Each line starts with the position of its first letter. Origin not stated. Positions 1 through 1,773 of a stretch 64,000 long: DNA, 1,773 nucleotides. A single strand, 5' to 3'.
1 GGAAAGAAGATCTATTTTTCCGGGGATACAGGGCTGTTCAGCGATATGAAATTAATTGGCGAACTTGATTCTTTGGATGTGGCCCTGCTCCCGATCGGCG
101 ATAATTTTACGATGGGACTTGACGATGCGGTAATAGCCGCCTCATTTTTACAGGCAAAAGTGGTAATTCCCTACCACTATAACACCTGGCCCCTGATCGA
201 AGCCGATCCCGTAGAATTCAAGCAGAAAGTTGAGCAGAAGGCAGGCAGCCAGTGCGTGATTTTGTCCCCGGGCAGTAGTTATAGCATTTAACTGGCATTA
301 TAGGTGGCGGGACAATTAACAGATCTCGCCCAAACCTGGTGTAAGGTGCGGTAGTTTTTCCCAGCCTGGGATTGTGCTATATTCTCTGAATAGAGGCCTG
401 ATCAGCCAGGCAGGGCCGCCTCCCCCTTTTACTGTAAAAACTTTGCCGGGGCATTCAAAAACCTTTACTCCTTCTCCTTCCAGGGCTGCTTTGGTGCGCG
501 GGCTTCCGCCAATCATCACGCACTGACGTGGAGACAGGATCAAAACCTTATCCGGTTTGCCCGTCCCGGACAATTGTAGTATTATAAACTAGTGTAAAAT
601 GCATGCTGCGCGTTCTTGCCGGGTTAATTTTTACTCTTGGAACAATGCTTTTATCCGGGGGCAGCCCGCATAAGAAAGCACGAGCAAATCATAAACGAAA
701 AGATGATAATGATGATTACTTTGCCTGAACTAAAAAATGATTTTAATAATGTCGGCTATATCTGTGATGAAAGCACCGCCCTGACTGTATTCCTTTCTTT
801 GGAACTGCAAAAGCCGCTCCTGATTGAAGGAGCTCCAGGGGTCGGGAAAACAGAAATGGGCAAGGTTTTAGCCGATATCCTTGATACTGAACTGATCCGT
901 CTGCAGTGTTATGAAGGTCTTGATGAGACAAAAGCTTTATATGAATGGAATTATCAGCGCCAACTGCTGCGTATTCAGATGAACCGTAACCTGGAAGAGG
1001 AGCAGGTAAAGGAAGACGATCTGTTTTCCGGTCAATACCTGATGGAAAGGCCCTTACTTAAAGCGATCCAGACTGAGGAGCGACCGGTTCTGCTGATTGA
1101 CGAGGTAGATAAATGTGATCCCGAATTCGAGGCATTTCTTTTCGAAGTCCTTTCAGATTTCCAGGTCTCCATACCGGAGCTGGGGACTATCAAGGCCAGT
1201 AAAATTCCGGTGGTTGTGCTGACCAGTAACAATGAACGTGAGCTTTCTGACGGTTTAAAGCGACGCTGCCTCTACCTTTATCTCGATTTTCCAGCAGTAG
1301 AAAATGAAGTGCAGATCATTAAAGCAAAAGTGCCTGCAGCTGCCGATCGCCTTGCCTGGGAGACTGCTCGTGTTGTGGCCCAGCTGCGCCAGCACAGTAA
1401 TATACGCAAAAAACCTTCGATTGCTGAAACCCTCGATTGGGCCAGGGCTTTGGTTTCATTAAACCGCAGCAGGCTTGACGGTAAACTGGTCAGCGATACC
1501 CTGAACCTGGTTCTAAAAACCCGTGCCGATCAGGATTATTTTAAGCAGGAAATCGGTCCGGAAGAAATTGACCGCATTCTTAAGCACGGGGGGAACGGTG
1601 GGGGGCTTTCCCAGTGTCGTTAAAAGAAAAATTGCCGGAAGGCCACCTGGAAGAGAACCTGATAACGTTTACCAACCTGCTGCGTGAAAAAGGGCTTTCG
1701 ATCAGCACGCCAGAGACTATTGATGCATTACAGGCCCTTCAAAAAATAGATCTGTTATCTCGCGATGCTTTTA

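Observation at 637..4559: MoxR AAA + CoxE-like VWA + CooC-like ATPase triad with no adjacent target enzyme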

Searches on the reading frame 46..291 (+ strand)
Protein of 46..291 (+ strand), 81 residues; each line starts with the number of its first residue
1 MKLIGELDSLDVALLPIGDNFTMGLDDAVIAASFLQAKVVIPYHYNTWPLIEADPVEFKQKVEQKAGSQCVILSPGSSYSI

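Call 3: search_protein_families(library=pfam, proteins=[window:46-291:+], max_evalue=0.01)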
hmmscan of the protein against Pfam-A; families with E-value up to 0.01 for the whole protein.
window:46-291:+ (81 aa): 1 family
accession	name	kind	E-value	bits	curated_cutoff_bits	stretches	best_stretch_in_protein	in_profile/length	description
PF13483.12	Lactamase_B_3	-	6.9e-06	26.6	24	1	6-44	122-160/160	Beta-lactamase superfamily domain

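Call 4: search_protein_families(library=ncbifam, proteins=[window:46-291:+], max_evalue=0.01)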
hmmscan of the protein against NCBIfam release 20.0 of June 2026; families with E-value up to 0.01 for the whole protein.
window:46-291:+ (81 aa): 2 families
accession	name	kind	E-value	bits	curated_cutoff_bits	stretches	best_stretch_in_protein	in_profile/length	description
NF001911.0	PRK00685.1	equivalog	7.7e-29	100.8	144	1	1-80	150-227/228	metal-dependent hydrolase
NF008688.0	PRK11709.1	equivalog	2.1e-05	23.6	306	1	9-63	242-301/355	L-ascorbate 6-phosphate lactonase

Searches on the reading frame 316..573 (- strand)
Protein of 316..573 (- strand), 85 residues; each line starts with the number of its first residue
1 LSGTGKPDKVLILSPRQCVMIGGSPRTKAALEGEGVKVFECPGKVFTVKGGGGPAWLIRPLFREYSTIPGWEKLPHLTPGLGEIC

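Call 3: search_protein_families(library=pfam, proteins=[window:316-573:-], max_evalue=0.01)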
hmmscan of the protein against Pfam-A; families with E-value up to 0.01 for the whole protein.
window:316-573:- (85 aa): 0 families

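Call 4: search_protein_families(library=ncbifam, proteins=[window:316-573:-], max_evalue=0.01)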
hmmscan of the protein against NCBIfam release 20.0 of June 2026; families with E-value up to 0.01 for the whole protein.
window:316-573:- (85 aa): 0 families

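Call 78: search_solved_structures(query=window:316-573:-, max_evalue=1, show_alignments=1)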
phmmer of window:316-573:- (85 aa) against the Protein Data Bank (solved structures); distinct sequences matched with E-value up to 1: 2.
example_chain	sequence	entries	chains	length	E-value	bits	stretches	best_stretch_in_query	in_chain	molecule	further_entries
4bof_A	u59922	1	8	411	0.34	14.4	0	10-64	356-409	ARGININE DEIMINASE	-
1uuz_A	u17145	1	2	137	0.94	13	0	29-76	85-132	INHIBITOR OF VERTEBRATE LYSOZYME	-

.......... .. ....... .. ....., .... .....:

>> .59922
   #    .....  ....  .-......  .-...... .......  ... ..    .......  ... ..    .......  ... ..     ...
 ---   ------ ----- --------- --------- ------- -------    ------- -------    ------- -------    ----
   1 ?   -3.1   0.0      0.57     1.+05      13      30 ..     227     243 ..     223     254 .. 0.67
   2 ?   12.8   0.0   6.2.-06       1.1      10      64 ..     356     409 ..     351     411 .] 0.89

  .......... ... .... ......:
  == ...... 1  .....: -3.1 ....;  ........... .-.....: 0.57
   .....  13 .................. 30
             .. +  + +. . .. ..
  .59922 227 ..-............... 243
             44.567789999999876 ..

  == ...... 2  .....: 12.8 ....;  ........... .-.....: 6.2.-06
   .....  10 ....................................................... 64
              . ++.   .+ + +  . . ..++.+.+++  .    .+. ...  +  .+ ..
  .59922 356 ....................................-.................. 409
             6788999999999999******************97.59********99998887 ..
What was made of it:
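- Checked: It resembles the C-terminus of arginine deiminase only non-significantly (E 0.34), with Trp where the catalytic Cys would be (call 78).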

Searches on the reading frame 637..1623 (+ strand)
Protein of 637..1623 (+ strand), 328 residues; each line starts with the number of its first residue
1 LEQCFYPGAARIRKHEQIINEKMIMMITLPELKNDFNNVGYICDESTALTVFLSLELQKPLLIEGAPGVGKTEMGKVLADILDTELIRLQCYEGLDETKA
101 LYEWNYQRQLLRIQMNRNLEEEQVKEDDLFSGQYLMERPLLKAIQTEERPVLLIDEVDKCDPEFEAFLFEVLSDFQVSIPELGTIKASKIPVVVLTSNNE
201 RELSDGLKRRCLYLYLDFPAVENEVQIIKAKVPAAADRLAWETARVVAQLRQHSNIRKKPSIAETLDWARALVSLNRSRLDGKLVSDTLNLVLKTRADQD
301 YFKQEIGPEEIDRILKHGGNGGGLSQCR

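Call 3: search_protein_families(library=pfam, proteins=[window:637-1623:+], max_evalue=0.01)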
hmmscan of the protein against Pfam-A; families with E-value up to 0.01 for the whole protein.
window:637-1623:+ (328 aa): 8 families
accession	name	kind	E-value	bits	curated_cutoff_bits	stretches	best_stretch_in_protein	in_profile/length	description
PF07728.20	AAA_5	-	3.5e-12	47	22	1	60-210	1-138/139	AAA domain (dynein-related subfamily)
PF07724.20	AAA_2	-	5.7e-09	36.7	27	1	62-202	7-128/166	AAA domain (Cdc48 subfamily)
PF00004.35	AAA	-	1.3e-07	32.5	21.2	1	62-211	2-123/131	ATPase family associated with various cellular activities (AAA)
PF07726.17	AAA_3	-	1.8e-07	31.5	27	1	61-92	2-33/131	ATPase family associated with various cellular activities (AAA)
PF13401.12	AAA_22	-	1.7e-06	28.8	27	1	58-170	5-106/130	AAA domain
PF05496.18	RuvB_N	-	1.1e-05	25.7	27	0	145-179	81-115/159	Holliday junction DNA helicase RuvB P-loop domain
PF13173.12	AAA_14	-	0.0022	18.5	27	0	59-169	3-82/129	AAA domain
PF01637.24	ATPase_2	-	0.008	16.4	33.2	0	52-198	14-157/225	ATPase domain predominantly from Archaea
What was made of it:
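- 712..1623 (+): MoxR-class, CoxD-like AAA+ ATPase (303 aa; mechanical ORF from TTG 637, alternative ATG 703). Pfam AAA_5 scores 47 bits (call 3).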

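Call 4: search_protein_families(library=ncbifam, proteins=[window:637-1623:+], max_evalue=0.01)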
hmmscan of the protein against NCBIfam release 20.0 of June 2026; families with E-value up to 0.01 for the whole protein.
window:637-1623:+ (328 aa): 16 families
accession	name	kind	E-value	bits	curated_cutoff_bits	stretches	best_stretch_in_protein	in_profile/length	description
NF047784.1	MadB_ATPase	equivalog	2.1e-77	260.3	475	1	30-306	5-297/298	MadB family AAA-type ATPase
TIGR02640.1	gas_vesic_GvpN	equivalog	6.6e-07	29.1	266.8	1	55-256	18-221/262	gas vesicle protein GvpN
TIGR00635.1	ruvB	equivalog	3.1e-06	26.4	299.05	0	146-179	79-112/305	Holliday junction branch migration DNA helicase RuvB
NF000868.0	PRK00080.1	equivalog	1.4e-05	24.2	282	0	146-179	100-133/330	Holliday junction branch migration DNA helicase RuvB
TIGR02639.1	ClpA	equivalog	4.7e-05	21.8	993.15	1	61-92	490-521/734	ATP-dependent Clp protease ATP-binding subunit ClpA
TIGR00763.1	lon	equivalog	7.1e-05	21.5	608.05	0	61-90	356-385/795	endopeptidase La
TIGR02031.1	BchD-ChlD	equivalog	0.0011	17.7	499.55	1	61-216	19-164/608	magnesium chelatase ATPase subunit D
NF003230.0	PRK04195.1-6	equivalog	0.002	16.9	441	1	51-90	32-71/494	replication factor C large subunit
TIGR03346.1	chaperone_ClpB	equivalog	0.003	16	1232.1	0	140-198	659-716/853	ATP-dependent chaperone ClpB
NF003229.0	PRK04195.1-5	equivalog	0.0042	15.8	280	0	58-89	44-75/413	replication factor C large subunit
NF005250.0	PRK06761.1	equivalog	0.0051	15.9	270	1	61-93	6-38/282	hypothetical protein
NF003234.0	PRK04195.2-4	equivalog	0.0061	15.5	529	0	58-90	38-70/497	replication factor C large subunit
NF003012.0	PRK03839.1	equivalog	0.0068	16.4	152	0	63-92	5-34/180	putative kinase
NF008118.0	PRK10865.1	equivalog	0.0084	14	1417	0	140-202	662-723/857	ATP-dependent chaperone ClpB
NF003232.0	PRK04195.2-2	equivalog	0.0095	14.8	701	0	58-91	36-69/480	replication factor C large subunit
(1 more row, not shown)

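Call 9: search_solved_structures(query=window:703-1623:+, max_evalue=0.001)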
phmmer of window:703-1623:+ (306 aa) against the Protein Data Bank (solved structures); distinct sequences matched with E-value up to 0.001: 13.
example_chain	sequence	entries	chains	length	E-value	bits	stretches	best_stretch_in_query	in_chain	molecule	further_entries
6i27_A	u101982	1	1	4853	3.3e-11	46.2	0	16-74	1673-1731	Midasin,Midasin,Midasin,Midasin,Midasin,Midasin,Midasin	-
6i26_A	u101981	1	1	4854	3.3e-11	46.2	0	16-74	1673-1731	Midasin,Midasin,Midasin,Midasin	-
6hyp_A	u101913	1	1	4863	3.3e-11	46.2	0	16-74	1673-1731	Midasin,Midasin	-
5jcs_s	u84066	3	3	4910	3.4e-11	46.1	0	16-74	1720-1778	Midasin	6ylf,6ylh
6or5_A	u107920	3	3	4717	3.2e-05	26.5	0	26-70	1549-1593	Midasin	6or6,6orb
1in5_A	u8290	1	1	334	6.4e-05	25.5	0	109-226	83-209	HOLLIDAY JUNCTION DNA HELICASE RUVB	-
1in4_A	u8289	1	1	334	0.00011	24.7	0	109-226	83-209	HOLLIDAY JUNCTION DNA HELICASE RUVB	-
1j7k_A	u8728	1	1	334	0.00016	24.3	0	109-217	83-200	HOLLIDAY JUNCTION DNA HELICASE RUVB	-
1in6_A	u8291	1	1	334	0.00024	23.6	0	109-226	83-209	HOLLIDAY JUNCTION DNA HELICASE RUVB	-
1in8_A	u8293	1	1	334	0.00024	23.6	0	109-226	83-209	HOLLIDAY JUNCTION DNA HELICASE RUVB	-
1in7_A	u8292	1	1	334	0.00051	22.6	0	109-226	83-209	HOLLIDAY JUNCTION DNA HELICASE RUVB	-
4lj4_A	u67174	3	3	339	0.00056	22.5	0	117-187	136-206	Chaperone protein ClpB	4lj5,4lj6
4lj8_A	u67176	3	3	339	0.0007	22.1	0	118-187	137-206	Chaperone protein ClpB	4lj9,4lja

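Call 72: search_protein_families(library=padloc, proteins=[window:712-1623:+], max_evalue=0.001)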
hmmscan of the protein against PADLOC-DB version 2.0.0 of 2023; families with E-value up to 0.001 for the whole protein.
window:712-1623:+ (303 aa): 5 families
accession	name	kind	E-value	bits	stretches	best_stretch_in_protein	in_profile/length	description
PDLC03838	DolB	-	1.4e-09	35.7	1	28-65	159-198/375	-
PDLC04606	PDC-M37B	-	1.6e-06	25.5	0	115-177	236-297/390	-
PDLC04956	PDC-S20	-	1.8e-05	22.3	0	115-146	172-203/450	-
PDLC04605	PDC-M37B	-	0.00016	18.9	0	37-60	308-331/518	-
PDLC02196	IetA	-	0.00031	18.3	0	30-64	119-153/374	-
